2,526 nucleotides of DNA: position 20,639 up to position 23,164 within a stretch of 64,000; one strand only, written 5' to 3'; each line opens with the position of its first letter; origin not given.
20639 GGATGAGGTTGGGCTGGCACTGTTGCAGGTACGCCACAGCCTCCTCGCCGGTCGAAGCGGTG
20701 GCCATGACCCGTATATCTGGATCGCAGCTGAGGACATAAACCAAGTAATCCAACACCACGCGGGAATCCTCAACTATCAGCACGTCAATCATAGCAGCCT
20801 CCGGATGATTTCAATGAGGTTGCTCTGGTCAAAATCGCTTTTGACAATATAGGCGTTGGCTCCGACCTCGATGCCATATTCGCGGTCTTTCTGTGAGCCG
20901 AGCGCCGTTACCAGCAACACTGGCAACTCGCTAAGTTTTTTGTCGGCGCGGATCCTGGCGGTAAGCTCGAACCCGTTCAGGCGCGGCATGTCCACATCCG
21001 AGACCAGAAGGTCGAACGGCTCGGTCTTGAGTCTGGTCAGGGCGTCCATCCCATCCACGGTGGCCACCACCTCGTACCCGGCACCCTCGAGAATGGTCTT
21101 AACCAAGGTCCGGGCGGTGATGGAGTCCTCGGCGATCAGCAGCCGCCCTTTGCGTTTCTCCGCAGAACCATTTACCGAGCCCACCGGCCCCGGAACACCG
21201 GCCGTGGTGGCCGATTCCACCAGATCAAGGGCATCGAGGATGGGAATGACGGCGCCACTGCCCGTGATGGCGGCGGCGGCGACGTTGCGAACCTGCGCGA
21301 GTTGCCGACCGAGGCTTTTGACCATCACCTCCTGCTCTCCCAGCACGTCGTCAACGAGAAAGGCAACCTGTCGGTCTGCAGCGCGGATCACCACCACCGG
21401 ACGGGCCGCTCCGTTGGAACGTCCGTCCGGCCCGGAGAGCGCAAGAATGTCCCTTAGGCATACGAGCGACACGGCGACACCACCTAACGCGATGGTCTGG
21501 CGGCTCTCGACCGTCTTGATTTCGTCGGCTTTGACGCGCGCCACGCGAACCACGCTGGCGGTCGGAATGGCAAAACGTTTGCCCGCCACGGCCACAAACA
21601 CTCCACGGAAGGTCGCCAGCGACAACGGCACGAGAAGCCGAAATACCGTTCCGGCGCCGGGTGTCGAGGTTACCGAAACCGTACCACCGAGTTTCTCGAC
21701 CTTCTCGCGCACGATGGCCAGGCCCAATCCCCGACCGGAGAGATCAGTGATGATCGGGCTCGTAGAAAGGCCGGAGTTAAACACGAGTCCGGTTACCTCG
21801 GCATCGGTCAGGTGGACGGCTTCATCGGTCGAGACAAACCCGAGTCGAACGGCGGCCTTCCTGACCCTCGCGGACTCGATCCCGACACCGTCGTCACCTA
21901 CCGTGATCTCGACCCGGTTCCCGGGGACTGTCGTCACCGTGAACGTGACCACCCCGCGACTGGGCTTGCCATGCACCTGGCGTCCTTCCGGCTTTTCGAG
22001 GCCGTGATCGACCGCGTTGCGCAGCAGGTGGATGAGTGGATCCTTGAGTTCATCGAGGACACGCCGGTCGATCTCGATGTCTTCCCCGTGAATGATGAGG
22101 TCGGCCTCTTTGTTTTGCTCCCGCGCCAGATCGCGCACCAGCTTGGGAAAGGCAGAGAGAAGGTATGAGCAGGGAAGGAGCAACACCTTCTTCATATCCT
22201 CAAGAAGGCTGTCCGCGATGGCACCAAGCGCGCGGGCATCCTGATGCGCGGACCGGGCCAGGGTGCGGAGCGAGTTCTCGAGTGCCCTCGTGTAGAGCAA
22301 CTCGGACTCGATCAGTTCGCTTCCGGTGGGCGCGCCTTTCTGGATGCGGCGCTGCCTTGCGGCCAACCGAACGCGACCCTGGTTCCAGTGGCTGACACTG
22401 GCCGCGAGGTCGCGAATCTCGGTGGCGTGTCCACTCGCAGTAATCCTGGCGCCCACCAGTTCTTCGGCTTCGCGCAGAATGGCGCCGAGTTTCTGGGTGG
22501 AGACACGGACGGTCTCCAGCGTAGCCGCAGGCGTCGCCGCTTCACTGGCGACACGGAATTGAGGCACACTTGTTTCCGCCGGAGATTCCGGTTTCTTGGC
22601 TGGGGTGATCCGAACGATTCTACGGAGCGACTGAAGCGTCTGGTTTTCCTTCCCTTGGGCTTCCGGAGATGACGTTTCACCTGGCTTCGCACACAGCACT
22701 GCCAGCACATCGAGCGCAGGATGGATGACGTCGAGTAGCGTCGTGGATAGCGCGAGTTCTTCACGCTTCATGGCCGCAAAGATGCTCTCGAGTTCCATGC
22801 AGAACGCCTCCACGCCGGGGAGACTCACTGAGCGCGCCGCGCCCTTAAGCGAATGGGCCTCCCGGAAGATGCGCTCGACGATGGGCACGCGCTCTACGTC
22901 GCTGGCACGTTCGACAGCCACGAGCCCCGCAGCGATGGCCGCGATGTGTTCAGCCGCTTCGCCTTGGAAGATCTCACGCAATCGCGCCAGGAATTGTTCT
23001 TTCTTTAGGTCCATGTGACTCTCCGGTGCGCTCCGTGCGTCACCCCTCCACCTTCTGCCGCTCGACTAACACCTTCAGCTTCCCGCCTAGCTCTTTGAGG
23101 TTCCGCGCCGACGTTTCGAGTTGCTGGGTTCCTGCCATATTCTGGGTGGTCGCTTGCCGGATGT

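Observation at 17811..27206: Wsp-like alternative chemosensory operon whose terminal output genes are truncated paralogues of a second signalling locus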

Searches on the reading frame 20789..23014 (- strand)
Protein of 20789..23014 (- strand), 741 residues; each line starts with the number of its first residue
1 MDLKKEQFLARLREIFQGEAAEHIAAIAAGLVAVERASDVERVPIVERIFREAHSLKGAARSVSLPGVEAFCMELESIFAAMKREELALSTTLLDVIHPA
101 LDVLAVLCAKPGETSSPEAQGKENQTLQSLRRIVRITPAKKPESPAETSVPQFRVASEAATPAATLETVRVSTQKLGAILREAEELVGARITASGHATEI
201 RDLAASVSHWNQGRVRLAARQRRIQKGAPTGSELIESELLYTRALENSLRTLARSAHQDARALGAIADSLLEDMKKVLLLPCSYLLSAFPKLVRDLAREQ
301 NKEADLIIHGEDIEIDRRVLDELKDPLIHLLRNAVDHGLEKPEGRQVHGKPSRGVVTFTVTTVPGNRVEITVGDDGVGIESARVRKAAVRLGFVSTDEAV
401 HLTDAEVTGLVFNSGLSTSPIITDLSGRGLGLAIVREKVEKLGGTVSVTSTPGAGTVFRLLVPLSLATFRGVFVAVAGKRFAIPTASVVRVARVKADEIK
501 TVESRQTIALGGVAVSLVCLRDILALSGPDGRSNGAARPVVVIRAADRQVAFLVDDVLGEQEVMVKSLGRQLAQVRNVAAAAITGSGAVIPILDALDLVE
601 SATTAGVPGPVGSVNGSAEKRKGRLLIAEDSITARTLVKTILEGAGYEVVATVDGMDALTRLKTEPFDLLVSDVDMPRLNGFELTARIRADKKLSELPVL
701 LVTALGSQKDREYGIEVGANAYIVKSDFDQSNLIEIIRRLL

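Call 3: search_protein_families(library=pfam, proteins=[window:20789-23014:-], max_evalue=0.01)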
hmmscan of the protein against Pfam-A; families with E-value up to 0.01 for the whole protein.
window:20789-23014:- (741 aa): 4 families
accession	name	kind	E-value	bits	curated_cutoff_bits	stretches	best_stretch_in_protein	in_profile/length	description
PF00072.30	Response_reg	-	9.5e-24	84.2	30.2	1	626-737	2-110/111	Response regulator receiver domain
PF01584.24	CheW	-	9.4e-20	71.1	23.5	1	471-601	2-136/138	CheW-like domain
PF02518.31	HATPase_c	-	8.3e-18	65.3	26.4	1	325-465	4-110/111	Histidine kinase-, DNA gyrase B-, and HSP90-like ATPase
PF01627.28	Hpt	-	1.1e-12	48.5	24.6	1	12-102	2-79/84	Hpt domain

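Call 20: find_related_loci(query=window:20789-23014:-, collection=genome_contigs, flank=10000)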
Query window:20789-23014:- (741 aa) in genome_contigs; peptide patterns used: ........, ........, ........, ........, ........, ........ (x = any residue, [..] = any of these).
468 stretches matched a pattern; 254 encode a relative of the query (tblastn E <= 1e-3); the best 80 are kept; 80 distinct loci.
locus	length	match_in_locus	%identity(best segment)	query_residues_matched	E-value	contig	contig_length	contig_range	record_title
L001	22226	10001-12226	69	1-741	0e+0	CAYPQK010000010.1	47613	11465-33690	MAG TPA_asm: uncultured Spirochaetales bacterium isolate binchicken_co220_184 genome assembly, contig: NODE_369_length_4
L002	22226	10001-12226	69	1-741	0e+0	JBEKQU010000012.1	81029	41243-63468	MAG: Spirochaetia bacterium isolate SPRUCE 495 SPRUCE_495_12, whole genome shotgun sequence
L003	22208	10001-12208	71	8-741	0e+0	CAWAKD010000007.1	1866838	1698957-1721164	MAG: uncultured delta proteobacterium isolate MFD02416.bin.1.176 genome assembly, contig: contig_49853, whole genome sho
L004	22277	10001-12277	67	1-741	0e+0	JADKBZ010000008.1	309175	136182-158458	MAG: Holophagales bacterium isolate OdNE_18-Q3-R46-58_BATAC.193 tig00003678-10-3080210, whole genome shotgun sequence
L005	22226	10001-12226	65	1-741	0e+0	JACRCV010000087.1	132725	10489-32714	MAG: Deltaproteobacteria bacterium isolate NC_groundwater_1655_Pr3_B-0.1um_70_22 SR-2_scaffold_141_3049638, whole genome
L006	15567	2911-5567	62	1-738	0e+0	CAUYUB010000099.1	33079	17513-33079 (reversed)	Gammaproteobacteria bacterium strain CCP3-SC15AN1 genome assembly, contig: CCP3SC15_Contig_18, whole genome shotgun sequ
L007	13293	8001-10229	64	1-741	0e+0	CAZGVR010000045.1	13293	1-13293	MAG TPA_asm: uncultured Myxococcales bacterium isolate binchicken_co232_67 genome assembly, contig: NODE_9195_length_132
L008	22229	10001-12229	66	1-741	0e+0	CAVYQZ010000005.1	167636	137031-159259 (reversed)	MAG: Candidatus Aminicenantes bacterium isolate MFD04716.bin.2.288 genome assembly, contig: contig_20943, whole genome s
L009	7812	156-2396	62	1-741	0e+0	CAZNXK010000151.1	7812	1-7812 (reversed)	MAG TPA_asm: uncultured Treponemataceae bacterium isolate SRP062349_co6_229 genome assembly, contig: NODE_7937_length_78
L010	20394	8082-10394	63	1-741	0e+0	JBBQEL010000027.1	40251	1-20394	MAG: Holophagales bacterium isolate Co_metawrap_1102 Cmw_1102_k141_3633334_length_40251_cov_11.0000, whole genome shotgu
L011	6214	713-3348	60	1-741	0e+0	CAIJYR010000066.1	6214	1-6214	MAG: uncultured Thiotrichales bacterium isolate KR_bin-0880 genome assembly, contig: bin-0880:066/265, whole genome shot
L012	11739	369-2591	62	1-741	0e+0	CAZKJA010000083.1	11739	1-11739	MAG TPA_asm: uncultured Treponemataceae bacterium isolate SRP062349_co3_32 genome assembly, contig: NODE_2651_length_117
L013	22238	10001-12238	62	1-741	0e+0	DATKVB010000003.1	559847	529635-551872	MAG TPA_asm: bacterium isolate SMAG_U14122 k141_248343, whole genome shotgun sequence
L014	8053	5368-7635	59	1-741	0e+0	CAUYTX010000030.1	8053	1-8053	Gammaproteobacteria bacterium strain CCP3-SC1AL1 genome assembly, contig: CCP3SC1AL1_Contig_127, whole genome shotgun se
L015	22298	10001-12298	59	2-741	0e+0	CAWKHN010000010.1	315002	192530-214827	MAG: uncultured Chloroflexia bacterium isolate MFD02416.bin.1.50 genome assembly, contig: contig_1564, whole genome shot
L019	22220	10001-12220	71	1-741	0e+0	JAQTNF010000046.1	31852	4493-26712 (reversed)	MAG: Deltaproteobacteria bacterium isolate STA_58 NODE_2695_length_31852_cov_3.800567_Sandtown_A, whole genome shotgun s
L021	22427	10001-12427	65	1-741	0e+0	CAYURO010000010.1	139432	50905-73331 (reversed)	MAG TPA_asm: uncultured Enterobacteriaceae bacterium isolate SRP272421_co4_693 genome assembly, contig: NODE_86_length_1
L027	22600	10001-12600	48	1-741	0e+0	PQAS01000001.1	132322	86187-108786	MAG: Candidatus Methanoperedenaceae archaeon isolate FeB_1 FeB1_1, whole genome shotgun sequence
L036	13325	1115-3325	47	1-741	0e+0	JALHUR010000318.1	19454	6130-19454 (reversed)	MAG: Candidatus Aminicenantes bacterium isolate PFL55 seq_2976248, whole genome shotgun sequence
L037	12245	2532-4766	66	1-741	0e+0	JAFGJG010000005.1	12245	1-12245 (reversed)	MAG: Thermoleophilaceae bacterium isolate Zod_Metabat.264 k87_208060, whole genome shotgun sequence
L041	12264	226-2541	48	1-741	0e+0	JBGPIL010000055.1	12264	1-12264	MAG: Nitrospiria bacterium isolate OBJ_0618_7090110_334 k141_519337_length_12264_cov_11.0000, whole genome shotgun seque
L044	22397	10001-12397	46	1-741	0e+0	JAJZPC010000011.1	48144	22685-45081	MAG: Deltaproteobacteria bacterium isolate SKS1.bin10 NODE_1216_length_48144_cov_4.940021, whole genome shotgun sequence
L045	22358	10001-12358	46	1-741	0e+0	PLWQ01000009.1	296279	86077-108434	MAG: Fibrobacteres bacterium isolate fen_1185 73.20120800_E1D.40_contig_205, whole genome shotgun sequence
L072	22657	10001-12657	43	1-741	0e+0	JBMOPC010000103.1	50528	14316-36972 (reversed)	MAG: Bacillota bacterium isolate Betzabe_MAG118 MAG118_103, whole genome shotgun sequence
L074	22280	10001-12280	46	1-741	0e+0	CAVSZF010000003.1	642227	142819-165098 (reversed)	MAG: uncultured Spirochaetota bacterium isolate MFD04716.bin.1.88 genome assembly, contig: contig_36463, whole genome sh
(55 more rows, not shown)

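Call 23: search_protein_families(library=pfam, proteins=[L019:13294-15372:+, L037:5831-9229:+, L012:3683-6949:+, L021:13483-16728:+, L003:13306-16587:+, L001:13301-15919:+, L005:13324-15927:+, L010:11474-12715:+, L008:13297-15564:+, L001:15919-17340:+], max_evalue=0.0001)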
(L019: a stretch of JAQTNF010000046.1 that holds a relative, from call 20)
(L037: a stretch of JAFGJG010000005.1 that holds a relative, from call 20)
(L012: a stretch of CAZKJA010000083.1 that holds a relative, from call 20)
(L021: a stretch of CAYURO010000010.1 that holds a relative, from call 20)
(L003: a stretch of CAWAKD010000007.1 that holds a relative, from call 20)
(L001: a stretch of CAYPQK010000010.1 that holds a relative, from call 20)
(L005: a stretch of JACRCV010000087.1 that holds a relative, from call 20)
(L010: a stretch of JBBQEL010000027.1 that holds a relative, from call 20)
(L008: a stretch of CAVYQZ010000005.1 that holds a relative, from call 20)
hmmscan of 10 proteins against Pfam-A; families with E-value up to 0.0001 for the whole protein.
L019:13294-15372:+ (692 aa): 3 families
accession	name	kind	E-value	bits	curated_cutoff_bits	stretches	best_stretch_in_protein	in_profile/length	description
PF00072.30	Response_reg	-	2.3e-48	163.4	30.2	2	14-125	1-110/111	Response regulator receiver domain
PF02518.31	HATPase_c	-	9.4e-23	81.2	26.4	1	342-463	2-110/111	Histidine kinase-, DNA gyrase B-, and HSP90-like ATPase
PF00512.31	HisKA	-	2.5e-05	24.7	26.9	0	238-298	5-64/66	His Kinase A (phospho-acceptor) domain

L037:5831-9229:+ (1132 aa): 10 families
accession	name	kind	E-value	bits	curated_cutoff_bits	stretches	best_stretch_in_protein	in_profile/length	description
PF00072.30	Response_reg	-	3.7e-49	166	30.2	2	22-134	1-111/111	Response regulator receiver domain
PF13426.13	PAS_9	-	1.4e-26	93.2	27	2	423-525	1-103/103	PAS domain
PF02518.31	HATPase_c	-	4.7e-24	85.4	26.4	1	776-896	2-109/111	Histidine kinase-, DNA gyrase B-, and HSP90-like ATPase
PF00989.32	PAS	-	8.2e-24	84.2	22.6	2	417-523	5-113/113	PAS fold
PF08448.16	PAS_4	-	1.2e-18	67.7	23.1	2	420-528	2-110/110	PAS fold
PF08447.18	PAS_3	-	2.7e-14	53.6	25.6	2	439-514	4-82/89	PAS fold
PF13188.13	PAS_8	-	4.1e-14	52.3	21.8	1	416-461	4-49/65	PAS domain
PF00512.31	HisKA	-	1.4e-07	31.9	26.9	1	671-732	4-64/66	His Kinase A (phospho-acceptor) domain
PF13185.12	GAF_2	-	8.2e-07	29.8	28.6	1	262-400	2-136/136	GAF domain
PF23198.2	PDE8A_N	-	6.5e-05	23.3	29.6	0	17-119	8-114/147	PDE8A-like, N-terminal domain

L012:3683-6949:+ (1088 aa): 10 families
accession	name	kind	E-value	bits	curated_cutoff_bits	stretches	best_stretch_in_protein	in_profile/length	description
PF00072.30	Response_reg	-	1.6e-50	170.4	30.2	2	14-126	1-111/111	Response regulator receiver domain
PF02518.31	HATPase_c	-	6.4e-23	81.8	26.4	1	740-861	2-110/111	Histidine kinase-, DNA gyrase B-, and HSP90-like ATPase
PF08448.16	PAS_4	-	1.5e-21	77.1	23.1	2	507-612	1-110/110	PAS fold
PF13426.13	PAS_9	-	5.5e-15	56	27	1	512-609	2-103/103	PAS domain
PF13185.12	GAF_2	-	1.1e-13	52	28.6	1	221-355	5-135/136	GAF domain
PF00989.32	PAS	-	4.2e-10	40.1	22.6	1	504-607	4-113/113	PAS fold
PF08447.18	PAS_3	-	5.8e-06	26.9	25.6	1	396-483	2-89/89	PAS fold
PF00512.31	HisKA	-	7.7e-06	26.3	26.9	1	635-696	4-64/66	His Kinase A (phospho-acceptor) domain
PF01590.32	GAF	-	9.3e-06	26.6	22.4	1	222-352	4-130/133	GAF domain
PF13596.12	PAS_10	-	1.5e-05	26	22.1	0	515-608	13-106/106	PAS domain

L021:13483-16728:+ (1081 aa): 8 families
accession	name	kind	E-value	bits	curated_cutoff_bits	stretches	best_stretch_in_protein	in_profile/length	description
PF00072.30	Response_reg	-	7e-46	155.4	30.2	2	28-140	1-111/111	Response regulator receiver domain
PF13426.13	PAS_9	-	5.1e-28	97.8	27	2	366-469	2-103/103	PAS domain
PF08448.16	PAS_4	-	5.2e-28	97.9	23.1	2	364-472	4-110/110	PAS fold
PF00989.32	PAS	-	1.5e-23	83.4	22.6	1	356-467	2-113/113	PAS fold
PF02518.31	HATPase_c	-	8.4e-21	74.9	26.4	1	731-851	2-109/111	Histidine kinase-, DNA gyrase B-, and HSP90-like ATPase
PF13188.13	PAS_8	-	3.6e-18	65.2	21.8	2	355-395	1-43/65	PAS domain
PF08447.18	PAS_3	-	3e-09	37.5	25.6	1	378-463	2-88/89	PAS fold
PF00512.31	HisKA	-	1e-05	25.9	26.9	1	626-687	4-64/66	His Kinase A (phospho-acceptor) domain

L003:13306-16587:+ (1093 aa): 8 families
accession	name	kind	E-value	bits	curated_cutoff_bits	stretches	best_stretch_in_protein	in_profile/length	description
PF00072.30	Response_reg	-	6.2e-52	174.9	30.2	2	14-126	1-111/111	Response regulator receiver domain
PF13426.13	PAS_9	-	7.4e-24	84.4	27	2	521-622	2-102/103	PAS domain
PF08448.16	PAS_4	-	2.5e-22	79.6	23.1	2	517-622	2-106/110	PAS fold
PF00989.32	PAS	-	4.5e-22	78.6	22.6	1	512-621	3-113/113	PAS fold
PF02518.31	HATPase_c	-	2.1e-21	76.9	26.4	1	747-868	2-110/111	Histidine kinase-, DNA gyrase B-, and HSP90-like ATPase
PF13188.13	PAS_8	-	9.4e-14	51.2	21.8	1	511-550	2-38/65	PAS domain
PF08447.18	PAS_3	-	8.3e-12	45.7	25.6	1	533-617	2-88/89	PAS fold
PF00512.31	HisKA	-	9.1e-10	38.9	26.9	1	641-703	3-64/66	His Kinase A (phospho-acceptor) domain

L001:13301-15919:+ (872 aa): 6 families
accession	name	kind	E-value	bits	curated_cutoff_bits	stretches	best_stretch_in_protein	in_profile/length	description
PF00072.30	Response_reg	-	7.9e-60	200.3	30.2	2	21-133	1-111/111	Response regulator receiver domain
PF02518.31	HATPase_c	-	5.7e-27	94.8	26.4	1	530-643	2-109/111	Histidine kinase-, DNA gyrase B-, and HSP90-like ATPase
PF00512.31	HisKA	-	3.3e-21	75.5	26.9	1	417-482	2-66/66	His Kinase A (phospho-acceptor) domain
PF23198.2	PDE8A_N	-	2.9e-12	47.2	29.6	1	691-763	32-105/147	PDE8A-like, N-terminal domain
PF01590.32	GAF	-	2e-06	28.8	22.4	1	247-394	7-132/133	GAF domain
PF13185.12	GAF_2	-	5.4e-06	27.1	28.6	1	245-395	7-135/136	GAF domain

L005:13324-15927:+ (867 aa): 7 families
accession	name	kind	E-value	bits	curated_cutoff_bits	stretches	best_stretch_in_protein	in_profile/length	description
PF00072.30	Response_reg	-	6.3e-50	168.4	30.2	2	14-125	1-110/111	Response regulator receiver domain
PF02518.31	HATPase_c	-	5.6e-24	85.2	26.4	1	595-713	2-109/111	Histidine kinase-, DNA gyrase B-, and HSP90-like ATPase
PF08448.16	PAS_4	-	4.2e-20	72.5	23.1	1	357-467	3-110/110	PAS fold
PF13426.13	PAS_9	-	1.1e-16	61.4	27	1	235-336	2-103/103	PAS domain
PF13188.13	PAS_8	-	4.2e-10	39.6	21.8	1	224-278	1-52/65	PAS domain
PF00989.32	PAS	-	5.5e-08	33.2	22.6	0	225-334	2-113/113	PAS fold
PF00512.31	HisKA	-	6.4e-06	26.6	26.9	1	490-551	4-64/66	His Kinase A (phospho-acceptor) domain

L010:11474-12715:+ (413 aa): 2 families
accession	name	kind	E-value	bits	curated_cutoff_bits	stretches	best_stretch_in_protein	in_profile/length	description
PF00072.30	Response_reg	-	1.9e-28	99.3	30.2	1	16-128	1-111/111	Response regulator receiver domain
PF08447.18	PAS_3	-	1.2e-13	51.6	25.6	1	256-336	9-89/89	PAS fold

L008:13297-15564:+ (755 aa): 10 families
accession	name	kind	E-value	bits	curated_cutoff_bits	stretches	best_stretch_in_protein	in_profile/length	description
PF07568.18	HisKA_2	-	4.6e-31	107.2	22.3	1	536-611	1-76/76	Histidine kinase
PF00072.30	Response_reg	-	8.3e-29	100.4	30.2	1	21-133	1-111/111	Response regulator receiver domain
PF13426.13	PAS_9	-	9.7e-14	51.9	27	1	409-515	1-103/103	PAS domain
PF00989.32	PAS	-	1.1e-13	51.5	22.6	1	400-501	2-99/113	PAS fold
PF08448.16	PAS_4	-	3.8e-09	37.2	23.1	1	406-517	2-109/110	PAS fold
PF02518.31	HATPase_c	-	1.2e-08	35.8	26.4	1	636-750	5-109/111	Histidine kinase-, DNA gyrase B-, and HSP90-like ATPase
PF13188.13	PAS_8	-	5.9e-08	32.8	21.8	1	399-451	1-53/65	PAS domain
PF13581.12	HATPase_c_2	-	4.4e-06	27.2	27.4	1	628-733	23-115/127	Histidine kinase-like ATPase domain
PF07536.20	HWE_HK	-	2.5e-05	25.3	22.8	1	536-598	1-60/83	HWE histidine kinase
PF08447.18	PAS_3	-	4.6e-05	24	25.6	0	422-498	2-75/89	PAS fold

L001:15919-17340:+ (473 aa): 3 families
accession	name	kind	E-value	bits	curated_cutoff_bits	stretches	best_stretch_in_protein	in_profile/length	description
PF00072.30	Response_reg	-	4.8e-26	91.5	30.2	1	4-116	1-111/111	Response regulator receiver domain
PF02518.31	HATPase_c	-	2.7e-20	73.3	26.4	1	351-462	1-110/111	Histidine kinase-, DNA gyrase B-, and HSP90-like ATPase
PF00512.31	HisKA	-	1.6e-06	28.5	26.9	1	225-306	4-62/66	His Kinase A (phospho-acceptor) domain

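Call 38: search_protein_families(library=ncbifam, proteins=[window:20789-23014:-], max_evalue=0.00001)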
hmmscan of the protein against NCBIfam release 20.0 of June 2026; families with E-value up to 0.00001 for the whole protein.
window:20789-23014:- (741 aa): 92 families (the best 25 are shown)
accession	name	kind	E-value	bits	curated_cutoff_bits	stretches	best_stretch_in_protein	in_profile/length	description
NF041336.1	CheA_Halo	equivalog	1.1e-95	321.7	950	2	234-595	311-663/666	chemotaxis protein CheA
NF007835.0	PRK10547.1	equivalog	6.2e-68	229.9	793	1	268-597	331-655/670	chemotaxis protein CheA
NF007420.1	PRK09959.1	equivalog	9.4e-22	76.4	1995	1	622-725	958-1059/1197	acid-sensing system histidine kinase EvgS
NF045944.1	ResRegRpaBCyano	equivalog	1e-20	74.1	330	1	626-735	1-106/229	response regulator transcription factor RpaB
NF041947.1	LuxQ_Vibrio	equivalog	4.5e-20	71.1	1200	2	624-725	724-824/843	quorum-sensing autoinducer 2 sensor kinase/phosphatase LuxQ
NF008099.0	PRK10841.1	equivalog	5.7e-20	70.7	920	1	618-724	820-924/949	two-component system sensor histidine kinase RcsC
NF008318.0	PRK11107.1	equivalog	3e-19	68.6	890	1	619-739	664-783/920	two-component sensor histidine kinase BarA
NF007901.0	PRK10610.1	equivalog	3.4e-19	69.2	189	1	623-733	6-116/129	chemotaxis response regulator CheY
NF007135.0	PRK09581.1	equivalog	1.6e-18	66.8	474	1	624-737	4-116/457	PleD family two-component system response regulator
NF041733.1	resp_reg_CseB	equivalog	3.4e-18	65.9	350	1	625-741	3-115/228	two-component system response regulator CseB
TIGR02154.1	PhoB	equivalog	5.6e-18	65.1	296.2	1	624-738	4-117/226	phosphate regulon transcriptional regulator PhoB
TIGR02956.1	TMAO_torS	equivalog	1.8e-17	62.8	676.5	1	624-740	703-819/967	TMAO reductase system sensor histidine kinase/response regulator TorS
NF011874.0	PRK15347.1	equivalog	2.5e-17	62.3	852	1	624-725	692-795/921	two component system sensor kinase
NF038297.2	hybrid_HK_HrmK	equivalog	5.3e-17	61.7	725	1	617-737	485-604/607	hybrid histidine kinase/response regulator HrmK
NF012023.0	PRK15479.1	equivalog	5.6e-17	62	337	1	624-740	2-115/224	transcriptional regulator TctD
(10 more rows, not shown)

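Call 39: search_protein_families(library=pfam, proteins=[L072:13408-14799:+, L027:13264-14487:+, L045:14125-15246:+, L074:13408-14781:+, L036:4405-5007:+, L041:4937-6190:+, L044:13573-14412:+], max_evalue=0.001)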
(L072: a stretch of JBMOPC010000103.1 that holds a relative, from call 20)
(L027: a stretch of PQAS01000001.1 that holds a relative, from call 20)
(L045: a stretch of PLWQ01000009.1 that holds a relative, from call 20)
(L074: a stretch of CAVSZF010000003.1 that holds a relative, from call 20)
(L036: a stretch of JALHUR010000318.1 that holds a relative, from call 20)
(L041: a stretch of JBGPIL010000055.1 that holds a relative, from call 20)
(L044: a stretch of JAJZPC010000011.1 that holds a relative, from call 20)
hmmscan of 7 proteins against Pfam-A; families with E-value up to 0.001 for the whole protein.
L072:13408-14799:+ (463 aa): 6 families
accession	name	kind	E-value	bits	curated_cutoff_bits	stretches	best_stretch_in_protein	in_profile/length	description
PF00990.26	GGDEF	-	3.5e-33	115.1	23.8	1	303-456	2-158/161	Diguanylate cyclase, GGDEF domain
PF00072.30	Response_reg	-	1.9e-28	99.3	30.2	1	12-123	1-110/111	Response regulator receiver domain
PF00989.32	PAS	-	1.9e-07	31.5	22.6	1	198-241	2-45/113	PAS fold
PF13188.13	PAS_8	-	9e-06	25.8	21.8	1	198-237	2-38/65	PAS domain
PF13426.13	PAS_9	-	8.1e-05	23.3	27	0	208-290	2-103/103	PAS domain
PF24820.1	Diguanyl_cycl_sensor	-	0.00081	19.7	28.1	0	204-239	3-38/109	Diguanylate cyclase-like sensor domain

L027:13264-14487:+ (407 aa): 7 families
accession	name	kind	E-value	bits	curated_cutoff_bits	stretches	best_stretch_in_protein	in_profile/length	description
PF00072.30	Response_reg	-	2.2e-29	102.3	30.2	1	11-122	1-110/111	Response regulator receiver domain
PF13426.13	PAS_9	-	7.4e-16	58.7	27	1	235-336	2-102/103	PAS domain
PF00989.32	PAS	-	2.2e-15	57.1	22.6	1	227-335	4-113/113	PAS fold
PF08448.16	PAS_4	-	7.5e-14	52.3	23.1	1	231-339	2-109/110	PAS fold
PF08447.18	PAS_3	-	1.1e-08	35.6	25.6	1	248-332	3-89/89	PAS fold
PF13188.13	PAS_8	-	0.00012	22.3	21.8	1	227-278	4-55/65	PAS domain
PF23198.2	PDE8A_N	-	0.00023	21.5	29.6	1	19-92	21-95/147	PDE8A-like, N-terminal domain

L045:14125-15246:+ (373 aa): 1 family
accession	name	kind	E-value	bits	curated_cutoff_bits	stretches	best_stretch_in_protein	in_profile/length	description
PF00072.30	Response_reg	-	1.2e-29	103.2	30.2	1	14-125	1-110/111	Response regulator receiver domain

L074:13408-14781:+ (457 aa): 4 families
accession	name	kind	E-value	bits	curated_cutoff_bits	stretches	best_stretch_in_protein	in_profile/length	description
PF00072.30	Response_reg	-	7e-26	91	30.2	1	14-125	1-110/111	Response regulator receiver domain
PF13185.12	GAF_2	-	6.9e-07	30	28.6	1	344-405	75-136/136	GAF domain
PF13492.12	GAF_3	-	3.5e-05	24.7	27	1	356-406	79-129/129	GAF domain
PF01590.32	GAF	-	5.3e-05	24.2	22.4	1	347-404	76-133/133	GAF domain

L036:4405-5007:+ (200 aa): 1 family
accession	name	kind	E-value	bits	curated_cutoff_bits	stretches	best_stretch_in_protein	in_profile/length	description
PF00072.30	Response_reg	-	2.8e-28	98.7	30.2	1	16-127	1-110/111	Response regulator receiver domain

L041:4937-6190:+ (417 aa): 4 families
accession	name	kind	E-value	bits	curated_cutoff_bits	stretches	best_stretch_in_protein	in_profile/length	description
PF00072.30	Response_reg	-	7.7e-28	97.3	30.2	1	14-125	1-110/111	Response regulator receiver domain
PF02518.31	HATPase_c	-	4.6e-17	62.9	26.4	1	309-417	1-107/111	Histidine kinase-, DNA gyrase B-, and HSP90-like ATPase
PF00512.31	HisKA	-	1.5e-13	51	26.9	1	202-267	3-65/66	His Kinase A (phospho-acceptor) domain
PF23198.2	PDE8A_N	-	0.00022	21.6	29.6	0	22-93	21-93/147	PDE8A-like, N-terminal domain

L044:13573-14412:+ (279 aa): 2 families
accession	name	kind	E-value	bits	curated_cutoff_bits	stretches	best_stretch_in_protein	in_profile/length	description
PF00072.30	Response_reg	-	1.1e-27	96.8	30.2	1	13-124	1-110/111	Response regulator receiver domain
PF00512.31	HisKA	-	4.6e-16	59.1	26.9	1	233-277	1-42/66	His Kinase A (phospho-acceptor) domain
